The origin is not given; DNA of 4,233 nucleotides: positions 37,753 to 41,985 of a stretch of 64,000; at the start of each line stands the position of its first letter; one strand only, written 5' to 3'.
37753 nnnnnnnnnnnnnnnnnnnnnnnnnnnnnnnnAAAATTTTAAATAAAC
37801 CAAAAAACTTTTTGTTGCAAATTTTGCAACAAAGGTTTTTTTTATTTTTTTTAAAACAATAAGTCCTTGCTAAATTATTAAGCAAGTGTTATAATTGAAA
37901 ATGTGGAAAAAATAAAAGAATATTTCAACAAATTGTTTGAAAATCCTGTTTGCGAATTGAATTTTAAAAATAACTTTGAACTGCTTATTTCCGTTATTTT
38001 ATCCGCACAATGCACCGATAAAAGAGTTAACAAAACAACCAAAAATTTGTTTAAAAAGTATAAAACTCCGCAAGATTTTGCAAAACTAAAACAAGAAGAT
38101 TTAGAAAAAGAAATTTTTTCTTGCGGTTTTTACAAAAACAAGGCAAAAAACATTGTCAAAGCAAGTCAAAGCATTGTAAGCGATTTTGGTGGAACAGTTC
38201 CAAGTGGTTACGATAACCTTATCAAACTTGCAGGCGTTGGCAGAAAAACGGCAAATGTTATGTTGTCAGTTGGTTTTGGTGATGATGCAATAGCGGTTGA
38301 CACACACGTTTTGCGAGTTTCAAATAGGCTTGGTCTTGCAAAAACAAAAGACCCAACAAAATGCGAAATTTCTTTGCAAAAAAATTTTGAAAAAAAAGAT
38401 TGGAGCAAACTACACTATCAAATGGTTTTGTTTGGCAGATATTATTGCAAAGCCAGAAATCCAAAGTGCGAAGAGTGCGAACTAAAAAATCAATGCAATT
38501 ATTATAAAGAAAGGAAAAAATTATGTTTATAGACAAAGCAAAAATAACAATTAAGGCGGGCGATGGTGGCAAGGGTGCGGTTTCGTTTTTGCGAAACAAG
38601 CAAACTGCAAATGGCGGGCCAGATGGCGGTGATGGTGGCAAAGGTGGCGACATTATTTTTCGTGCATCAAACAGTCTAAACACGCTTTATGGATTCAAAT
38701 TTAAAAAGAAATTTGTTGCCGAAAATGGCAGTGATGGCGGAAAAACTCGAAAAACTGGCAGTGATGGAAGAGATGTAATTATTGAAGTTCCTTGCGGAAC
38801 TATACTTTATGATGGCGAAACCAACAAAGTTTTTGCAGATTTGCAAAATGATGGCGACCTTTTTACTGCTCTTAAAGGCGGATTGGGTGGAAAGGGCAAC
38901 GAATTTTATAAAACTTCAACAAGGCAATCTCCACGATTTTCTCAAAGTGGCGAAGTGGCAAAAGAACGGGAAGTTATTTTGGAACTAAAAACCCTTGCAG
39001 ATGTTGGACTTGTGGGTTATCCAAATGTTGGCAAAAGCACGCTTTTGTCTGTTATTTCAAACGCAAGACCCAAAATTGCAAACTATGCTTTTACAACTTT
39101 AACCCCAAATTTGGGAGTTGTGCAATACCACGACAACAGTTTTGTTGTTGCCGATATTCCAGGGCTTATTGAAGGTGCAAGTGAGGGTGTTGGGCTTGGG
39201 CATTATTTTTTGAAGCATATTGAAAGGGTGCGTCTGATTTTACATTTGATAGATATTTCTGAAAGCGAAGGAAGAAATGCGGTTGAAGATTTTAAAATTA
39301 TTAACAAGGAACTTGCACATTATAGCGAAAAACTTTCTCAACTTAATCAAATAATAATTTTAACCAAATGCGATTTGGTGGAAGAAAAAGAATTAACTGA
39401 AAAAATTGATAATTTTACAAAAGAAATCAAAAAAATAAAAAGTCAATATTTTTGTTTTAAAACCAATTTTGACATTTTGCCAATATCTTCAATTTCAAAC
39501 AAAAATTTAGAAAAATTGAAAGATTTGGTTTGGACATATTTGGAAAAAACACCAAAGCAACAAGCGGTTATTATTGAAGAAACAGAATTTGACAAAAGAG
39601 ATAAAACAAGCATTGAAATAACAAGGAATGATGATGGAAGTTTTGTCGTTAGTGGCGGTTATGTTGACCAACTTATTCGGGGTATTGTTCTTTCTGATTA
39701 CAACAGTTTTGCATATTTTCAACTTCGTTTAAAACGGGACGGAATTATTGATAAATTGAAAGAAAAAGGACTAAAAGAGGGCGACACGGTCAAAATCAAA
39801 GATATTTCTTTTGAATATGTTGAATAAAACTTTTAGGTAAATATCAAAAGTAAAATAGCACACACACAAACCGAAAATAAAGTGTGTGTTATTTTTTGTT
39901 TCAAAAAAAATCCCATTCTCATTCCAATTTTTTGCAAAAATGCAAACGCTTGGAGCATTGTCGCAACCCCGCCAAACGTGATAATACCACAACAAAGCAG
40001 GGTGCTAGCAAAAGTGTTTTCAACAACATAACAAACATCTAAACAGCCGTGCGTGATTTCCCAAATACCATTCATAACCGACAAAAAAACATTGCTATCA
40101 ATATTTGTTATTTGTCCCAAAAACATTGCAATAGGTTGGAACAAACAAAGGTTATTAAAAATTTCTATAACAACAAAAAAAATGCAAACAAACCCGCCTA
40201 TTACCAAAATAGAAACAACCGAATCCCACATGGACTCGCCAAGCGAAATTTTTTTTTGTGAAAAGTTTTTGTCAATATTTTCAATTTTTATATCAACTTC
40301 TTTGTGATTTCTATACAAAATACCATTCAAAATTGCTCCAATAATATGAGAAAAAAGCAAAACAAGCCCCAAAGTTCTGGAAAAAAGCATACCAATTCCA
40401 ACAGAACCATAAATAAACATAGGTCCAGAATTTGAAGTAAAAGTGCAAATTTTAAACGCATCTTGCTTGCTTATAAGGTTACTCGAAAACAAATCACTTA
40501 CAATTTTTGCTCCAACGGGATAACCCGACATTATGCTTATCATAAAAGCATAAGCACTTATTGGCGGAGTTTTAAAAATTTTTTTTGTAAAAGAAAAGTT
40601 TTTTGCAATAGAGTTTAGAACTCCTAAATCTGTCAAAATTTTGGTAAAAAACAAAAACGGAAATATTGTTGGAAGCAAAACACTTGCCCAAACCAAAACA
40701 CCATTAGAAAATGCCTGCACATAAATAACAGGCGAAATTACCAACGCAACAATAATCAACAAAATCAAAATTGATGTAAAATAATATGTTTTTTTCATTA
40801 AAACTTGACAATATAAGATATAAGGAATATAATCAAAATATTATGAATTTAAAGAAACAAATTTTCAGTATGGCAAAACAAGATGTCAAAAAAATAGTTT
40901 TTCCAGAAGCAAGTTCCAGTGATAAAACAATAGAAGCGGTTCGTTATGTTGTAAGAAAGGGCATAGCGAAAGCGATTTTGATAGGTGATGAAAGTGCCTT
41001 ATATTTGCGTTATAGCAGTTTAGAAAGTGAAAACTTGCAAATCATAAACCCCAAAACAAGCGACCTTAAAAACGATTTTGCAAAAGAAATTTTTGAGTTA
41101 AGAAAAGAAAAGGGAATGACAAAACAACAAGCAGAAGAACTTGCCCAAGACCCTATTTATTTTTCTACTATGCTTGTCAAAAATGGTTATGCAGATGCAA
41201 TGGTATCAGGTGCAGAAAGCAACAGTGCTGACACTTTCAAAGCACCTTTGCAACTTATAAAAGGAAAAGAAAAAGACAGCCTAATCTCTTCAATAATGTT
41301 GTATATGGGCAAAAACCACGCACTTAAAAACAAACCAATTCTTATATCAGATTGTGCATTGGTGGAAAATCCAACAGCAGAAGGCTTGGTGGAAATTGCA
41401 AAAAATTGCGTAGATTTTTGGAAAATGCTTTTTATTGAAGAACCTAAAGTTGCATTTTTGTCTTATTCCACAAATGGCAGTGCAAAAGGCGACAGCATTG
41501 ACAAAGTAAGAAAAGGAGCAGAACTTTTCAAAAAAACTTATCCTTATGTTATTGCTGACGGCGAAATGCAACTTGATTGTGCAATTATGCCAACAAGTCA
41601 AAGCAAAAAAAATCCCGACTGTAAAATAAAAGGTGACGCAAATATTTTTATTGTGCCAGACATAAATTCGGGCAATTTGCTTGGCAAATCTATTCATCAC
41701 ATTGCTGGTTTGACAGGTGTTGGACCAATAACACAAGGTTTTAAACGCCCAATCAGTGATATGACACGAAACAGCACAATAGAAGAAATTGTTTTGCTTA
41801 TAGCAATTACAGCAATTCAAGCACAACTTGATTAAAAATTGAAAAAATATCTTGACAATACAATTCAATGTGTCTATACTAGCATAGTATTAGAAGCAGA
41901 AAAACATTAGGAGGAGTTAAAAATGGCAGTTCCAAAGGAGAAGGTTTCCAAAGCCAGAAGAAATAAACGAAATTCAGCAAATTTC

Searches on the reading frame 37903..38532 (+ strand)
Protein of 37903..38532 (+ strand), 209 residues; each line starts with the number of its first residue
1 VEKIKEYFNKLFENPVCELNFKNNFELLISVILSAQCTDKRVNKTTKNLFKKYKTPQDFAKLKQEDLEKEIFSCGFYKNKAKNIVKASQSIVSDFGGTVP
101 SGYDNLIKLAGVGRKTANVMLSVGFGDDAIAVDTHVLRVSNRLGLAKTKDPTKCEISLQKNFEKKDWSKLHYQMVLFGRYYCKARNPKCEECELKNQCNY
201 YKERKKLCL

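Call 10: search_protein_families(library=pfam, proteins=[window:37903-38532:+])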
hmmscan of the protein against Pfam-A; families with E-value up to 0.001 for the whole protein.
window:37903-38532:+ (209 aa): 4 families
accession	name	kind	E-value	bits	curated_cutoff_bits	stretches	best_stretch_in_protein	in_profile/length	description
PF00730.31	HhH-GPD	-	2.2e-28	99.2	26.2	1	29-163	1-107/108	HhH-GPD superfamily base excision DNA repair protein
PF22175.2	Ogg-HhH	-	9.9e-07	28.9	27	1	20-149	16-148/173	8-oxoguanine DNA glycosylase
PF10576.14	EndIII_4Fe-2S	-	4.3e-05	24.1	20.5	1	182-198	1-17/17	Iron-sulfur binding domain of endonuclease III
PF14520.12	HHH_5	-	0.00051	20.9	27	0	105-126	3-24/57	Helix-hairpin-helix domain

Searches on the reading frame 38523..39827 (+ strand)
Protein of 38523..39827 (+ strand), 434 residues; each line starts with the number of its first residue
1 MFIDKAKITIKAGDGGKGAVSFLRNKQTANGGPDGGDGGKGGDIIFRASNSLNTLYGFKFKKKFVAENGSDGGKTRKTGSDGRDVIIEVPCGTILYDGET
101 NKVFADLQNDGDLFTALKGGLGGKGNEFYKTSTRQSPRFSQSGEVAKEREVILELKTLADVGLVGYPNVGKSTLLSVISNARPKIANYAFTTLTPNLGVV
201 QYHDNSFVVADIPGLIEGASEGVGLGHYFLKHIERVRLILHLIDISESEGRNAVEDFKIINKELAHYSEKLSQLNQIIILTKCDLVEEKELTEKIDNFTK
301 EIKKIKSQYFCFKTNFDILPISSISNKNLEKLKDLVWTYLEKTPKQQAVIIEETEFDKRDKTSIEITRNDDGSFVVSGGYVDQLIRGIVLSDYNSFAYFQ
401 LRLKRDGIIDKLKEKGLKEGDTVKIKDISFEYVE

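Call 25: search_protein_families(library=pfam, proteins=[window:38523-39827:+])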
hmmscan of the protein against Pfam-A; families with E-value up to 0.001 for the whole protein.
window:38523-39827:+ (434 aa): 7 families
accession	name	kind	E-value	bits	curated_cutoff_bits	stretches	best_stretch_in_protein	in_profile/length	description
PF01018.28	GTP1_OBG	-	5.3e-55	185.7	27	1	3-157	1-155/155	GTP1/OBG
PF01926.29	MMR_HSR1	-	4.5e-27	94.9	21.9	1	160-282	1-113/113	50S ribosome-binding GTPase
PF09269.16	DUF1967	-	3.4e-20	72.3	27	1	365-432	2-70/70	Domain of unknown function (DUF1967)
PF02421.24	FeoB_N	-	3.9e-11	43.2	27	1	161-217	3-61/156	Ferrous iron transport protein B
PF00009.33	GTP_EFTU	-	4.1e-05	23.7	26.5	1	272-341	120-187/188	Elongation factor Tu GTP binding domain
PF04670.18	Gtr1_RagA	-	0.00013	21.9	22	1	163-308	4-146/232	Gtr1/RagA G protein conserved region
PF03193.22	RsgA_GTPase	-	0.00046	20.5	30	0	258-314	40-91/174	RsgA GTPase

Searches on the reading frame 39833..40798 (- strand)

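Call 27: search_protein_families(library=pfam, proteins=[window:39833-40798:-])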
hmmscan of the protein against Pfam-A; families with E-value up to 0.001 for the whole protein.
window:39833-40798:- (321 aa): 1 family
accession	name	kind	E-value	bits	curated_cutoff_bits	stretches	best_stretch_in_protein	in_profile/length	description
PF07670.19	Gate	-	1.2e-05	26.2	29.6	1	40-122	3-85/104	Nucleoside recognition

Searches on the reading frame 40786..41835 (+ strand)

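Call 27: search_protein_families(library=pfam, proteins=[window:40786-41835:+])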
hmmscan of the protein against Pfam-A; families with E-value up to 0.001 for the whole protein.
window:40786-41835:+ (349 aa): 1 family
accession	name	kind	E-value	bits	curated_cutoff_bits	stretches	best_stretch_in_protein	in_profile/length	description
PF01515.24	PTA_PTB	-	1.4e-94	317.5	24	1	23-343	3-319/319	Phosphate acetyl/butaryl transferase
